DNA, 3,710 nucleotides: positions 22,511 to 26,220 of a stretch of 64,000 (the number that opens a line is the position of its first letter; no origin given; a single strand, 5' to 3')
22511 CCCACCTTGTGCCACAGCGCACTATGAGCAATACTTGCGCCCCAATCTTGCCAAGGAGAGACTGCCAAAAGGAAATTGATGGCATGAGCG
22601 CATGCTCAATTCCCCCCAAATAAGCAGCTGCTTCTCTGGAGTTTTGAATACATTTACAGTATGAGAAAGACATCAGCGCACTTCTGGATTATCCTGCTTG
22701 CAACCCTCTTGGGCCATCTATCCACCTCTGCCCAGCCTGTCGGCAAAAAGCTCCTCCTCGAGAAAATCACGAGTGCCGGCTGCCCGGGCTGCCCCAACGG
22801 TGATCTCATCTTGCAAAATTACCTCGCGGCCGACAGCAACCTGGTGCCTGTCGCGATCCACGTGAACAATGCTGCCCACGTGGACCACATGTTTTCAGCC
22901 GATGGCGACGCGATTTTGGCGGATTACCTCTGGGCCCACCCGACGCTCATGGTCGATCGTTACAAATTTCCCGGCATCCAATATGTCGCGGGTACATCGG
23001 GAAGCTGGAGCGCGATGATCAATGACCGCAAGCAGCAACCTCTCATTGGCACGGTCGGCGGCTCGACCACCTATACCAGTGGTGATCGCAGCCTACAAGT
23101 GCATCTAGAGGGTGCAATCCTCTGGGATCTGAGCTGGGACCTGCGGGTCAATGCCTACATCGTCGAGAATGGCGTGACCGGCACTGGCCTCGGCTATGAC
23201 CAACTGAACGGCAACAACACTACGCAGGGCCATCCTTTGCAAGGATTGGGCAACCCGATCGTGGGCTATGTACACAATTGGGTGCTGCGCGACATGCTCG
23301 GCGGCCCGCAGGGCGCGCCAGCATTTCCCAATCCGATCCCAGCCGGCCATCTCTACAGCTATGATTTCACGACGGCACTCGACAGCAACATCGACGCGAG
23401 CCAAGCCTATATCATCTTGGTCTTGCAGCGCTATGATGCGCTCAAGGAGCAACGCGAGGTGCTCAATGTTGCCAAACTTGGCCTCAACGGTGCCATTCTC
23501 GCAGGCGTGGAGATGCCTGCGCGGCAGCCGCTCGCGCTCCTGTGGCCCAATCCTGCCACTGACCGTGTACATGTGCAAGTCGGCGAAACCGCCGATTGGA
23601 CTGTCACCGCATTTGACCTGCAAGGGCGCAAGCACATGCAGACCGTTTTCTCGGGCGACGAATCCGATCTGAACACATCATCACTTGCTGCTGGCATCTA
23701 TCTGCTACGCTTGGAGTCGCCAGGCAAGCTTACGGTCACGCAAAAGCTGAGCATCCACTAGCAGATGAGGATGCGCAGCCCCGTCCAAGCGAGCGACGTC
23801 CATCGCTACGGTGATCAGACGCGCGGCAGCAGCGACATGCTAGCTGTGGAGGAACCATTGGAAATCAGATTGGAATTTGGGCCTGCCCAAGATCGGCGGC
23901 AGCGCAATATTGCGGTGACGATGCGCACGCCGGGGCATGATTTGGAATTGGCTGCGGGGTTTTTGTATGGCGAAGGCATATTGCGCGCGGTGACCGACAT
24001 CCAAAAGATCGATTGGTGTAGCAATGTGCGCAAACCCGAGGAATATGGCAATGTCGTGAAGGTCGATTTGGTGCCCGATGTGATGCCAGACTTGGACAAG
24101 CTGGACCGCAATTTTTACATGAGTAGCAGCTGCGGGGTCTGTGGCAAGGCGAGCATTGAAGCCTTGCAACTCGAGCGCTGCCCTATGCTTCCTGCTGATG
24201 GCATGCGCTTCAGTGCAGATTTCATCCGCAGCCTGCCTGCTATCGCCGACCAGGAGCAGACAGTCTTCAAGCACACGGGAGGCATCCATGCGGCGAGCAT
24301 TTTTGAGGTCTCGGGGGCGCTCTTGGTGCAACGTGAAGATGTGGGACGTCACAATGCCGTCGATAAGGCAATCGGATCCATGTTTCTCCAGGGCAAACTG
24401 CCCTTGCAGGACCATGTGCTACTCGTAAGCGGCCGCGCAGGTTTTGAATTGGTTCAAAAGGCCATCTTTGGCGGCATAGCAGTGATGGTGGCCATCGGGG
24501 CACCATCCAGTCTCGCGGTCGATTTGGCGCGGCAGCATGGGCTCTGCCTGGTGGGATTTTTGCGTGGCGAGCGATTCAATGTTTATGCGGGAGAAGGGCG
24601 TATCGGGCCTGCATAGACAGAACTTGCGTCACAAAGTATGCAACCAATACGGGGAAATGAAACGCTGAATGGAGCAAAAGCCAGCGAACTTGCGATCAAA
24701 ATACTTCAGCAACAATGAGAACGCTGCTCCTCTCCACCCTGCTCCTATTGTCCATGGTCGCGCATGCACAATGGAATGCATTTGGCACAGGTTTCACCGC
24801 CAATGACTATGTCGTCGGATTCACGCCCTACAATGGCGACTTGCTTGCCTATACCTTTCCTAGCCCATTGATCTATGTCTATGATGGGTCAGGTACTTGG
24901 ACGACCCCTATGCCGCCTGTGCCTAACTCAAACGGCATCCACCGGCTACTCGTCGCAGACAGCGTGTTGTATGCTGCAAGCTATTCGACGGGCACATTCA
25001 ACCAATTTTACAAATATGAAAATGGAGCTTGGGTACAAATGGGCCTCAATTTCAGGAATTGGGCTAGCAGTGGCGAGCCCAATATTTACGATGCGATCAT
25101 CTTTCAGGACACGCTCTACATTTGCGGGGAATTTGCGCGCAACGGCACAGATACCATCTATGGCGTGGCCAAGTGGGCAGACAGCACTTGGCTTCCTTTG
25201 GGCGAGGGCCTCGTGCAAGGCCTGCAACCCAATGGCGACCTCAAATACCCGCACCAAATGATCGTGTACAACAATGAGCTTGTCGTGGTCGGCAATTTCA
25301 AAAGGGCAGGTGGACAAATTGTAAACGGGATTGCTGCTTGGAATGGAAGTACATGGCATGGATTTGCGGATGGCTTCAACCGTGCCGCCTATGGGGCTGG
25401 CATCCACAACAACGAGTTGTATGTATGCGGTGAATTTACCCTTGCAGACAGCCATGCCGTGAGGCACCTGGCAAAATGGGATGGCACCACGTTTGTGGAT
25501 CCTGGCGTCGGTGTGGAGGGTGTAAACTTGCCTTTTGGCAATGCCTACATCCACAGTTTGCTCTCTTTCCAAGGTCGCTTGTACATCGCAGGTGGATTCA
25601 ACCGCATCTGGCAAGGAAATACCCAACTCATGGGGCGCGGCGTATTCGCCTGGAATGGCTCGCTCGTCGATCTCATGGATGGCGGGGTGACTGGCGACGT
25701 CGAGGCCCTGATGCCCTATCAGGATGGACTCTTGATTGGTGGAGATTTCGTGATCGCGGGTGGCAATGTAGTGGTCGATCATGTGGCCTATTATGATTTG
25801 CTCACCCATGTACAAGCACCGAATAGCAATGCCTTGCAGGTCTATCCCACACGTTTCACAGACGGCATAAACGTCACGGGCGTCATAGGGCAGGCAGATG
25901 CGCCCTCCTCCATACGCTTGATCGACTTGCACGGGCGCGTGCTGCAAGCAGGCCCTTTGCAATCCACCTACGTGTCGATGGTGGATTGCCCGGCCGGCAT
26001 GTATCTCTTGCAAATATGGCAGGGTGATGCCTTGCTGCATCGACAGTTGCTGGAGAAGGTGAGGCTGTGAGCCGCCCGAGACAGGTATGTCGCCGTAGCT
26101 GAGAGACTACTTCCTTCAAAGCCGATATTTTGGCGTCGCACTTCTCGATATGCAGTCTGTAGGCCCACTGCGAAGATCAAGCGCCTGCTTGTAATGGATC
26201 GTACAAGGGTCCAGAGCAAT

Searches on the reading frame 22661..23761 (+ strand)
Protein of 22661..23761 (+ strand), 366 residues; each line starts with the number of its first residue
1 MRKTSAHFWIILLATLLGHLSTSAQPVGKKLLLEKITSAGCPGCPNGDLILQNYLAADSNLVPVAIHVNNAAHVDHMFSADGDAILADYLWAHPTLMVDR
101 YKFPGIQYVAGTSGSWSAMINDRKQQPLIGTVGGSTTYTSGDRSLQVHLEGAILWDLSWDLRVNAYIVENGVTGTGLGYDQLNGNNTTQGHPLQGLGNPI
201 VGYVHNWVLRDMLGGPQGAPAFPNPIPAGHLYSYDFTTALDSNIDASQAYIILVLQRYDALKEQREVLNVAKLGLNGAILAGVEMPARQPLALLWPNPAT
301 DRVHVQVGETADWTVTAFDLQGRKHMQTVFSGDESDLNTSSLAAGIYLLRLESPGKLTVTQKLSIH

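Call 3: search_protein_families(library=pfam, proteins=[window:22661-23761:+], max_evalue=0.01)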
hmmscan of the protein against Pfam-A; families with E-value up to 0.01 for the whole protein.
window:22661-23761:+ (366 aa): 3 families
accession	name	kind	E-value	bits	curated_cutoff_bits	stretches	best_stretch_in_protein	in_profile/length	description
PF18962.6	Por_Secre_tail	-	2.3e-10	41.1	27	1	294-365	1-75/75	Secretion system C-terminal sorting domain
PF11551.14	Omp28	-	2e-06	28.2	34.9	1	94-274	14-166/171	Outer membrane protein Omp28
PF06764.17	DUF1223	-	0.0037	17.8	30.7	1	35-69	4-38/202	Protein of unknown function (DUF1223)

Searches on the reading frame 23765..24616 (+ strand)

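Call 37: search_protein_families(library=pfam, proteins=[window:23765-24616:+], max_evalue=0.001)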
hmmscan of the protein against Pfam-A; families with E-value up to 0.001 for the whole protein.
window:23765-24616:+ (283 aa): 1 family
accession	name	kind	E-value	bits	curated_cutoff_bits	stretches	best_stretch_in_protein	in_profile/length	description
PF02634.21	FdhD-NarQ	-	9.8e-64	215.8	27.2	1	29-280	3-236/237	FdhD/NarQ family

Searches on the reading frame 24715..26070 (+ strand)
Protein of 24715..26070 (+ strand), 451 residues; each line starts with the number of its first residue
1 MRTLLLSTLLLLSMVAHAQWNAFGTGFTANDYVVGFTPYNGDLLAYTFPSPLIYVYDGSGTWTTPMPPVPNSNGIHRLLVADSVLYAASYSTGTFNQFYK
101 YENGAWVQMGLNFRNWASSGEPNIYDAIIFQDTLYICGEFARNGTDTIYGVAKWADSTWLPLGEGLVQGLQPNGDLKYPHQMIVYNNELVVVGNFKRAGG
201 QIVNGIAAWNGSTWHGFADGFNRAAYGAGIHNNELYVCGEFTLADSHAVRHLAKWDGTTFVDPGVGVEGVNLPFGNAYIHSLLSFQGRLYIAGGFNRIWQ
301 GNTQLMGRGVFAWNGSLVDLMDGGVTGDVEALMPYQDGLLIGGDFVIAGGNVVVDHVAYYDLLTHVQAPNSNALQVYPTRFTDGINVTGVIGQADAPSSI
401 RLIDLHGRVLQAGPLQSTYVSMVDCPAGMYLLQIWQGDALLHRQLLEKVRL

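Call 37: search_protein_families(library=pfam, proteins=[window:24715-26070:+], max_evalue=0.001)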
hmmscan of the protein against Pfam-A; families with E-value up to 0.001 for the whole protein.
window:24715-26070:+ (451 aa): 1 family
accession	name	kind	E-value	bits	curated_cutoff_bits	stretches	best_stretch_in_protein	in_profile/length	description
PF07646.21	Kelch_2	-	0.00049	20.4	21.3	0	278-298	3-31/48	Kelch motif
